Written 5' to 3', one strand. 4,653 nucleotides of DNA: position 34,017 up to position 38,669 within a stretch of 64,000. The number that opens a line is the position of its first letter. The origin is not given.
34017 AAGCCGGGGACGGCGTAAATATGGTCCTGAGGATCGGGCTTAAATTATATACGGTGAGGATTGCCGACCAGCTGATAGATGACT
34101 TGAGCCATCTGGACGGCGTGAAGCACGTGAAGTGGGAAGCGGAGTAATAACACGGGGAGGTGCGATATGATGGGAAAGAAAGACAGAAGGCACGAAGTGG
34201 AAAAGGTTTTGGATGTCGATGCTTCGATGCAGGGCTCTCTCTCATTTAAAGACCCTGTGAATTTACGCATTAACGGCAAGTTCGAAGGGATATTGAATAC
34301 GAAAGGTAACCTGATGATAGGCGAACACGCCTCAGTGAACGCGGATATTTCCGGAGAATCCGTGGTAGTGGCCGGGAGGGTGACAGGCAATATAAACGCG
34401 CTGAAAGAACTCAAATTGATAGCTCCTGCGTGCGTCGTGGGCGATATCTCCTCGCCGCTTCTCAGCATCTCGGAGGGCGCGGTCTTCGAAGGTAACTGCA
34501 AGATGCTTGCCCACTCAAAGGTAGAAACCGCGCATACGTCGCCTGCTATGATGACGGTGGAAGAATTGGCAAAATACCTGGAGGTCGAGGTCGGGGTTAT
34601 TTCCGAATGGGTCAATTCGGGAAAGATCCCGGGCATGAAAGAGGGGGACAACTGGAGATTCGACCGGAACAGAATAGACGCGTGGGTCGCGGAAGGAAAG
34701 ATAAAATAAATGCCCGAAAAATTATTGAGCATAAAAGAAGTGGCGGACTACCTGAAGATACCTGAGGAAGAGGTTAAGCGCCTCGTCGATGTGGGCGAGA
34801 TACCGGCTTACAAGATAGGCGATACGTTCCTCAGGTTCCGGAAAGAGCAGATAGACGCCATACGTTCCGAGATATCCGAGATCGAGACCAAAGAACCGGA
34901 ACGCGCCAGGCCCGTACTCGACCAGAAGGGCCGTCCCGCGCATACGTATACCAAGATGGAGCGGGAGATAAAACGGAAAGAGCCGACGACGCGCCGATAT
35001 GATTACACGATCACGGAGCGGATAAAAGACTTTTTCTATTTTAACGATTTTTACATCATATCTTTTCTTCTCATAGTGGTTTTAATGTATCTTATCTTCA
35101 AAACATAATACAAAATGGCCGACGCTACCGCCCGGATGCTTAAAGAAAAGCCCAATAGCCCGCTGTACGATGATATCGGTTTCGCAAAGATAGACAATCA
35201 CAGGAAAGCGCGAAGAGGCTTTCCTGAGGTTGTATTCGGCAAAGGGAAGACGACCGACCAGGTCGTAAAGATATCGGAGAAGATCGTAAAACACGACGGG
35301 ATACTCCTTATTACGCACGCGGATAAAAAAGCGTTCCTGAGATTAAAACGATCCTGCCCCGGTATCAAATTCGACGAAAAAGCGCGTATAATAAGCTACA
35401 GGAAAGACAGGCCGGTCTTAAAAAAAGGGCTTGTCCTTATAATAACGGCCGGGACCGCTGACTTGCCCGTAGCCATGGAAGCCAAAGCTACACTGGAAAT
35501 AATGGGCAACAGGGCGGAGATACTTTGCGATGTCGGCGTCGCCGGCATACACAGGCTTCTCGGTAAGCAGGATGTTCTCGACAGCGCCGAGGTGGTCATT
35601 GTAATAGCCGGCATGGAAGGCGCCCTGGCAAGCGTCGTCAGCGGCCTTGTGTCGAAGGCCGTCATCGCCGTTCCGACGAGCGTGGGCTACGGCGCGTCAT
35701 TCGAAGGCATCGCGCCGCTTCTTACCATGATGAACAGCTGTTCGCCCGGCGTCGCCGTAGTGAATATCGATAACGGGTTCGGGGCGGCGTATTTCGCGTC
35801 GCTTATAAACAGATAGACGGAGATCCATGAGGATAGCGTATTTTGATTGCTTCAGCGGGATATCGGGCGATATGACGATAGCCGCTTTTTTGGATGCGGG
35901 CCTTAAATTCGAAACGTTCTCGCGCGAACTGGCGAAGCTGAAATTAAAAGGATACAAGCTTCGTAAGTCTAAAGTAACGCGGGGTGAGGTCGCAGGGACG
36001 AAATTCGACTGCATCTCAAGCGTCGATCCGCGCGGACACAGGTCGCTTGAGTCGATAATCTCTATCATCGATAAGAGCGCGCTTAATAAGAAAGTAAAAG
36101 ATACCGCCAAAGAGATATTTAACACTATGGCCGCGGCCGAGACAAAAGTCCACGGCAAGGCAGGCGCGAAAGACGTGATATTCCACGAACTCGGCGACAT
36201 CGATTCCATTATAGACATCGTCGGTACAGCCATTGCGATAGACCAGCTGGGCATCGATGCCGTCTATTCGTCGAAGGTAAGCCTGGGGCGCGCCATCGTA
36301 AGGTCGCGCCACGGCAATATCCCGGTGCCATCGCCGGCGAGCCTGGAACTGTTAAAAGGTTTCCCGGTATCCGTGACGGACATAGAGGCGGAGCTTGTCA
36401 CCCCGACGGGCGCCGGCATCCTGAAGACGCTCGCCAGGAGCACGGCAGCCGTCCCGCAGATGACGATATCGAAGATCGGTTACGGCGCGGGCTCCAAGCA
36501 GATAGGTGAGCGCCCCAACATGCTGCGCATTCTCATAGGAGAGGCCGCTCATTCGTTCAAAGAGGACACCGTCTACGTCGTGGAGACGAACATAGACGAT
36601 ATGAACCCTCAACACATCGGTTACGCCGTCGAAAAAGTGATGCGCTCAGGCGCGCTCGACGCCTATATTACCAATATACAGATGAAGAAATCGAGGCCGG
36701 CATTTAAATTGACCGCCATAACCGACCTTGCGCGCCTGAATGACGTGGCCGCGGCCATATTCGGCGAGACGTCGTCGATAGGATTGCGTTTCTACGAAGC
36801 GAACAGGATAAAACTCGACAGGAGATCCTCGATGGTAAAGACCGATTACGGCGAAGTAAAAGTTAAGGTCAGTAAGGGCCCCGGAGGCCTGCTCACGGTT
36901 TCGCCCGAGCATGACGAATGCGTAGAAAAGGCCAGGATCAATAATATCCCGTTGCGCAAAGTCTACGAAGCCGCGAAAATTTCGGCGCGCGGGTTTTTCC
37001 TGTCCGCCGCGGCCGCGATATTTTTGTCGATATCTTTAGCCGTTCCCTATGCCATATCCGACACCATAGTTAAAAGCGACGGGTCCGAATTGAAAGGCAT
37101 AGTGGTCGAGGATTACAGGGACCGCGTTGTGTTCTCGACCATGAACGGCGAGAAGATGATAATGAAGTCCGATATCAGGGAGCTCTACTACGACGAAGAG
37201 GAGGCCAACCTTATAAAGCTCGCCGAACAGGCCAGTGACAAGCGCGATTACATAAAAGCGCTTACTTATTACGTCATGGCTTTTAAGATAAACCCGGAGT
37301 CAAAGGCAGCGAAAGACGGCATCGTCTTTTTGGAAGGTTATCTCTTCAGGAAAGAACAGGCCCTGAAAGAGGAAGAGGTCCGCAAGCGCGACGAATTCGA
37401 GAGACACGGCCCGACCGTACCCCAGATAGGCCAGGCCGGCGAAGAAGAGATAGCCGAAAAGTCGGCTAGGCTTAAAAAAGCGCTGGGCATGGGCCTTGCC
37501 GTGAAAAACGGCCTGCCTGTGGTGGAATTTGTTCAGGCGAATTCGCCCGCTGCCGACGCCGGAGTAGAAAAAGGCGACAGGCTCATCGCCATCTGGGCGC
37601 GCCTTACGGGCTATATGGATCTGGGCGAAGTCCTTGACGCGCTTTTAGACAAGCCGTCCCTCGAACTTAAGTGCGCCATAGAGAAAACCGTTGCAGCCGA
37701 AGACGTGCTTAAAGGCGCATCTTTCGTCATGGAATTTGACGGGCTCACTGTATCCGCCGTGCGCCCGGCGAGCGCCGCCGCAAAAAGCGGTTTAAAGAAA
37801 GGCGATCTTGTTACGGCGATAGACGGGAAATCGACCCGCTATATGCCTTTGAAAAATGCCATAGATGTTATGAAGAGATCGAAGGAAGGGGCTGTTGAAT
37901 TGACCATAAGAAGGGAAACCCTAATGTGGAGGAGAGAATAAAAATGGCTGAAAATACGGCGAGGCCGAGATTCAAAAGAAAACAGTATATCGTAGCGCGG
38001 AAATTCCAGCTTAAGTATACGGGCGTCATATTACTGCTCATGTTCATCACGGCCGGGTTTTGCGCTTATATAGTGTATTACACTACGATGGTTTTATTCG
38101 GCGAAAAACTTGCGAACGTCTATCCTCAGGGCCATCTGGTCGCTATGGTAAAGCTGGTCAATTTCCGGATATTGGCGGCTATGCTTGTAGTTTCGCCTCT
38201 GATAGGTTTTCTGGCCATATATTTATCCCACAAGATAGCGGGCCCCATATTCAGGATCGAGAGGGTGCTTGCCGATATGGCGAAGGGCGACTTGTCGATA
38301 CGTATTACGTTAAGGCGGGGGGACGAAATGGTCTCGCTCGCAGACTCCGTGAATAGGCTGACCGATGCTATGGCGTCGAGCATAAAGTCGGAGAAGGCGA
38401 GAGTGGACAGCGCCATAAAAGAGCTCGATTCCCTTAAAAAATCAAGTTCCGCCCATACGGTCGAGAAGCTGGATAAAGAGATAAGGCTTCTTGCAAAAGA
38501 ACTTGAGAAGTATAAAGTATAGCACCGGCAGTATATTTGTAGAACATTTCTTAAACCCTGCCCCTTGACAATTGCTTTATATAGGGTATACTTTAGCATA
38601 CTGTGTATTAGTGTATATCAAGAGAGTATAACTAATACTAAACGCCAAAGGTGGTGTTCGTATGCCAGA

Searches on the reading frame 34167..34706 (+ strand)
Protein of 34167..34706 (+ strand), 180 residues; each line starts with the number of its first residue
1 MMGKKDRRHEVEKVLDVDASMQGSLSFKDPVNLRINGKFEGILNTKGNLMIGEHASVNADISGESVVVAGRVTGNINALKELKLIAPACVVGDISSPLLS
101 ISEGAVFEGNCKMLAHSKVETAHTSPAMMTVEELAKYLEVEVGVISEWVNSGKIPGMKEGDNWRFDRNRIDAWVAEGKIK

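Call 81: search_protein_families(library=pfam, proteins=[window:34167-34706:+], max_evalue=0.000001)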
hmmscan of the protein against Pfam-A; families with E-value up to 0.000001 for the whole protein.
window:34167-34706:+ (180 aa): 2 families
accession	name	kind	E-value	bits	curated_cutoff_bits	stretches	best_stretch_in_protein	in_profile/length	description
PF04519.19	Bactofilin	-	3.4e-24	85.4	27.9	1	14-112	2-98/98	Polymer-forming cytoskeletal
PF12728.13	HTH_17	-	4.8e-12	46.4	27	1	128-177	1-50/51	Helix-turn-helix domain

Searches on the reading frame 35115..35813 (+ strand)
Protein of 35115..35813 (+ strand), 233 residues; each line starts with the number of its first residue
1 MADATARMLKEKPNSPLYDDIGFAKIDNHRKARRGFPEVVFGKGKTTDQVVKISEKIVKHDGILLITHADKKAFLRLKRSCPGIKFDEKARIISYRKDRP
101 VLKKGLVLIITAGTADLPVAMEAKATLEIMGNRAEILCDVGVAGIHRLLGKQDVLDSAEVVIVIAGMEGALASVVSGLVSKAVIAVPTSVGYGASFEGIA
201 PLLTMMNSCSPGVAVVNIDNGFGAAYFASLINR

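Call 81: search_protein_families(library=pfam, proteins=[window:35115-35813:+], max_evalue=0.000001)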
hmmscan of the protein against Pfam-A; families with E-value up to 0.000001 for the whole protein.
window:35115-35813:+ (233 aa): 1 family
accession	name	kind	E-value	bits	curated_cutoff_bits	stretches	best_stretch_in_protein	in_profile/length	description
PF00731.26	AIRC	-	1.2e-11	44.8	30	1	107-230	2-125/148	AIR carboxylase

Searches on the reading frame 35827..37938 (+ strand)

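Call 81: search_protein_families(library=pfam, proteins=[window:35827-37938:+], max_evalue=0.000001)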
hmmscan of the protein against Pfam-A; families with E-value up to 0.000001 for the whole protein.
window:35827-37938:+ (704 aa): 4 families
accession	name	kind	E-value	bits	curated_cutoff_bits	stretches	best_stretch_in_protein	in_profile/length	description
PF01969.22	Ni_insertion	-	3.1e-131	438.4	22.1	1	4-380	1-375/375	Nickel insertion protein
PF17820.7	PDZ_6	-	1e-17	64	27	1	641-696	1-54/54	PDZ domain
PF00595.29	PDZ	-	6.5e-14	52.5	23.2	1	639-694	26-80/81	PDZ domain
PF13180.12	PDZ_2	-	2.7e-12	47.2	27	0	630-697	4-70/80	PDZ domain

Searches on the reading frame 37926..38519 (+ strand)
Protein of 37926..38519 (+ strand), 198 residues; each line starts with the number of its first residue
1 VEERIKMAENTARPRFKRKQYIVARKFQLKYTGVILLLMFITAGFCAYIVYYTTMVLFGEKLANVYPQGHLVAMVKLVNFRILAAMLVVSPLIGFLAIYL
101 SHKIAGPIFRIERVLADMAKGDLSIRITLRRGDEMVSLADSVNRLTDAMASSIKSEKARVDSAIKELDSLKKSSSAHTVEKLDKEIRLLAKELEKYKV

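Call 81: search_protein_families(library=pfam, proteins=[window:37926-38519:+], max_evalue=0.000001)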
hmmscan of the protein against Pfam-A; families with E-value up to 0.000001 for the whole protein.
window:37926-38519:+ (198 aa): 1 family
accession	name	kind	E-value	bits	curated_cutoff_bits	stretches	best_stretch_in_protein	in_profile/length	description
PF00672.30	HAMP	-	2.2e-09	37.9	25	1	100-148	2-50/53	HAMP domain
